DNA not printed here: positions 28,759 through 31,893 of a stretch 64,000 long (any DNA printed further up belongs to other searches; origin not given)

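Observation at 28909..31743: A 19-heme cytochrome c fused in one chain to a multi-TM b-type-like domain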

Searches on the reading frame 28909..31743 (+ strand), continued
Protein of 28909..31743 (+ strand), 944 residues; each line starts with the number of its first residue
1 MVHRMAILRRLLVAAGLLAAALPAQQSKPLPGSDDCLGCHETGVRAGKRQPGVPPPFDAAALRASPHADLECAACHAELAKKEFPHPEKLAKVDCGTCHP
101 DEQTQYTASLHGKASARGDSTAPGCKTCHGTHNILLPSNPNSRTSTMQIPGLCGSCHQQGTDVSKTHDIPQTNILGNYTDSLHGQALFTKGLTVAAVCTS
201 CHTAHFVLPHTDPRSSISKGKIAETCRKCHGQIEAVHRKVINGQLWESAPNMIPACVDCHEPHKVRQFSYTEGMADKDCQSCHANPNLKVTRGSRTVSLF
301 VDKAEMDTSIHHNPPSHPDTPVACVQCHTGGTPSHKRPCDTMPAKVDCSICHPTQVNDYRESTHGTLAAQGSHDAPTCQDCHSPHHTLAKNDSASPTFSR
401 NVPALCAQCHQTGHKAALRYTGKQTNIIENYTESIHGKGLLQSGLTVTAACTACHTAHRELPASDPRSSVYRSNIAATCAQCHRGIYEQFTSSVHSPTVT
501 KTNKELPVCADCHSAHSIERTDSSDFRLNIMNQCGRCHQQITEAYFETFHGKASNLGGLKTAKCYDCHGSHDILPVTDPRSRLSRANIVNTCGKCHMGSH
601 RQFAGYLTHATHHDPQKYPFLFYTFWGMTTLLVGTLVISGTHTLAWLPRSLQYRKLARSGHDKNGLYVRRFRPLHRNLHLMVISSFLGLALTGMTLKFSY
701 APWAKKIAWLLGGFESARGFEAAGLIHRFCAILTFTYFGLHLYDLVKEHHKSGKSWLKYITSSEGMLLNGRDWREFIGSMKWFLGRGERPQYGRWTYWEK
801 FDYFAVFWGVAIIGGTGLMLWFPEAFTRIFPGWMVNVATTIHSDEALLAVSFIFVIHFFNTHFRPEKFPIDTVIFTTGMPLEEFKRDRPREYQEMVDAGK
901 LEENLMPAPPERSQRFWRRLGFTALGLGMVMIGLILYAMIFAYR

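Call 56: search_protein_families(library=pfam, proteins=[L072:1509-3956:+, L072:3960-5282:+, L072:5869-7989:+, L072:10839-12341:+, L072:12354-12806:+, L072:12821-13900:+, L072:13888-15348:+, L072:15571-16083:+, L072:16080-17363:+, L072:17409-18611:+], max_evalue=0.001)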
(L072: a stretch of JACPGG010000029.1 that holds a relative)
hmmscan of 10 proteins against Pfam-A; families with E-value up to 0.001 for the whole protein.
L072:1509-3956:+ (815 aa): 6 families
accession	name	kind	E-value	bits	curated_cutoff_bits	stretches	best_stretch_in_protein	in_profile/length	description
PF22666.2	Glyco_hydro_2_N2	-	2.7e-58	197.1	27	1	19-187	10-167/167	Glycosyl hydrolase 2 galactose-binding domain-like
PF17786.7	Mannosidase_ig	-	6.8e-18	65.4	23.4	1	648-735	2-91/91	Mannosidase Ig/CBM-like domain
PF00703.27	Glyco_hydro_2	-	4.6e-11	43.9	23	1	208-299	11-109/109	Glycosyl hydrolases family 2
PF02837.24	Glyco_hydro_2_N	-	2.7e-10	40.9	28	1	6-136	4-132/169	Glycosyl hydrolases family 2, sugar binding domain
PF17753.7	Ig_mannosidase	-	4.3e-08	33.2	22.6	1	749-814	11-78/81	Ig-fold domain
PF02836.23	Glyco_hydro_2_C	-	5.6e-05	22.9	21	1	369-469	60-157/302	Glycosyl hydrolases family 2, TIM barrel domain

L072:3960-5282:+ (440 aa): 1 family
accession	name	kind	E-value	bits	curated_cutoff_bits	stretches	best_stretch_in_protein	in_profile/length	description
PF04041.19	Glyco_hydro_130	-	3.9e-31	108.6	26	1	208-433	82-316/320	beta-1,4-mannooligosaccharide phosphorylase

L072:5869-7989:+ (706 aa): 8 families
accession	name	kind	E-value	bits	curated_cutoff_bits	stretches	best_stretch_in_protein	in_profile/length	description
PF14522.11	Cytochrome_C7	-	1.2e-18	67.1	24.8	2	75-146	4-67/67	Cytochrome c7 and related cytochrome c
PF01292.26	Ni_hydr_CYTB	-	2.6e-17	63.6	30.1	1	479-662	1-166/179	Prokaryotic cytochrome b561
PF14537.11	Cytochrom_c3_2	-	6.6e-14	52.6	25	0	265-339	7-73/79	Cytochrome c3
PF09699.15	Paired_CXXCH_1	-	1.6e-13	50.5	20.6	0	237-274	7-39/41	Doubled CXXCH motif (Paired_CXXCH_1)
PF22113.1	Mtrc-MtrF_II-IV_dom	-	4.5e-13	49.5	30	1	61-206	8-166/176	Outer membrane cytochrome MtrC/MtrF-like, domains II/IV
PF02085.21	Cytochrom_CIII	-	1.6e-06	28.8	22.9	0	133-207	28-86/101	Class III cytochrome C family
PF14358.11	DUF4405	-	1.3e-05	26.1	26.7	1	490-549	5-65/66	Domain of unknown function (DUF4405)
PF22678.1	Cytochrom_c_NrfB-like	-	0.00026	21.9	27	0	199-273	1-67/89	Cytochrome c-type protein NrfB-like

L072:10839-12341:+ (500 aa): 4 families
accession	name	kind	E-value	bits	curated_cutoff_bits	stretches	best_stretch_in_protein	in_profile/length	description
PF03264.19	Cytochrom_NNT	-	1.1e-11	45.2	24.1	1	98-188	5-99/174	NapC/NirT cytochrome c family, N-terminal region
PF14522.11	Cytochrome_C7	-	1.3e-07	31.7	24.8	0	419-458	43-67/67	Cytochrome c7 and related cytochrome c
PF14537.11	Cytochrom_c3_2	-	5.2e-05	24.1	25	1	432-498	8-65/79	Cytochrome c3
PF22113.1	Mtrc-MtrF_II-IV_dom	-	0.00092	19.2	30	0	149-220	76-136/176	Outer membrane cytochrome MtrC/MtrF-like, domains II/IV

L072:12354-12806:+ (150 aa): 1 family
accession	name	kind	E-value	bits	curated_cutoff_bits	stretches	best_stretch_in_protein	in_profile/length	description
PF00355.32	Rieske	-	8.5e-13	48.5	20.3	1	53-136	3-87/88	Rieske [2Fe-2S] domain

L072:12821-13900:+ (359 aa): 3 families
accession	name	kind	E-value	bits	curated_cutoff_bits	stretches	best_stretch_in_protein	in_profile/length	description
PF00033.24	Cytochrome_B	-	5.5e-51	173.5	27.2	1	28-214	4-188/189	Cytochrome b/b6/petB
PF13631.11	Cytochrom_B_N_2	-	4.1e-41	141.2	27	1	97-265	2-166/169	Cytochrome b(N-terminal)/b6/petB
PF00032.22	Cytochrom_B_C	-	2.2e-11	44.3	20.7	1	269-358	2-81/102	Cytochrome b(C-terminal)/b6/petD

L072:13888-15348:+ (486 aa): 6 families
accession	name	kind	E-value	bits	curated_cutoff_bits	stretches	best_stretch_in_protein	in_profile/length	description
PF14522.11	Cytochrome_C7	-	6.8e-18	64.7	24.8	2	234-305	13-66/67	Cytochrome c7 and related cytochrome c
PF09699.15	Paired_CXXCH_1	-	1.5e-17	63.4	20.6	3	328-362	8-40/41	Doubled CXXCH motif (Paired_CXXCH_1)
PF14537.11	Cytochrom_c3_2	-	7.6e-15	55.6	25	2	50-170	2-79/79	Cytochrome c3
PF22113.1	Mtrc-MtrF_II-IV_dom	-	6.6e-11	42.5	30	1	26-217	5-167/176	Outer membrane cytochrome MtrC/MtrF-like, domains II/IV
PF00684.25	DnaJ_CXXCXGXG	-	3.2e-09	37.3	32.7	0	132-175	13-54/65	DnaJ central domain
PF13435.11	Cytochrome_C554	-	4.2e-08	34.5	20.8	1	300-375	1-72/84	Cytochrome c554 and c-prime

L072:15571-16083:+ (170 aa): 2 families
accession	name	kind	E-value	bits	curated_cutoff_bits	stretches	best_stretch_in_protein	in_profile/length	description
PF13435.11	Cytochrome_C554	-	1.4e-17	64.8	20.8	1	30-108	4-84/84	Cytochrome c554 and c-prime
PF14522.11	Cytochrome_C7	-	0.00099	19.3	24.8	0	75-145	12-67/67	Cytochrome c7 and related cytochrome c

L072:16080-17363:+ (427 aa): 0 families

L072:17409-18611:+ (400 aa): 5 families
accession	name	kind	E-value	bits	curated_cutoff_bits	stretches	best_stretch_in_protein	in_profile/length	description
PF14522.11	Cytochrome_C7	-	1.3e-15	57.4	24.8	1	109-165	2-67/67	Cytochrome c7 and related cytochrome c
PF22113.1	Mtrc-MtrF_II-IV_dom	-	1.8e-10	41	30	0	122-204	8-91/176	Outer membrane cytochrome MtrC/MtrF-like, domains II/IV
PF14537.11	Cytochrom_c3_2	-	9.6e-10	39.2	25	0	46-83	2-36/79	Cytochrome c3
PF02085.21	Cytochrom_CIII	-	4.7e-08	33.7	22.9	0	317-397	31-101/101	Class III cytochrome C family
PF07191.17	Zn_ribbon_6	-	0.00024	21.4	25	1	122-171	2-43/67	Double zinc ribbon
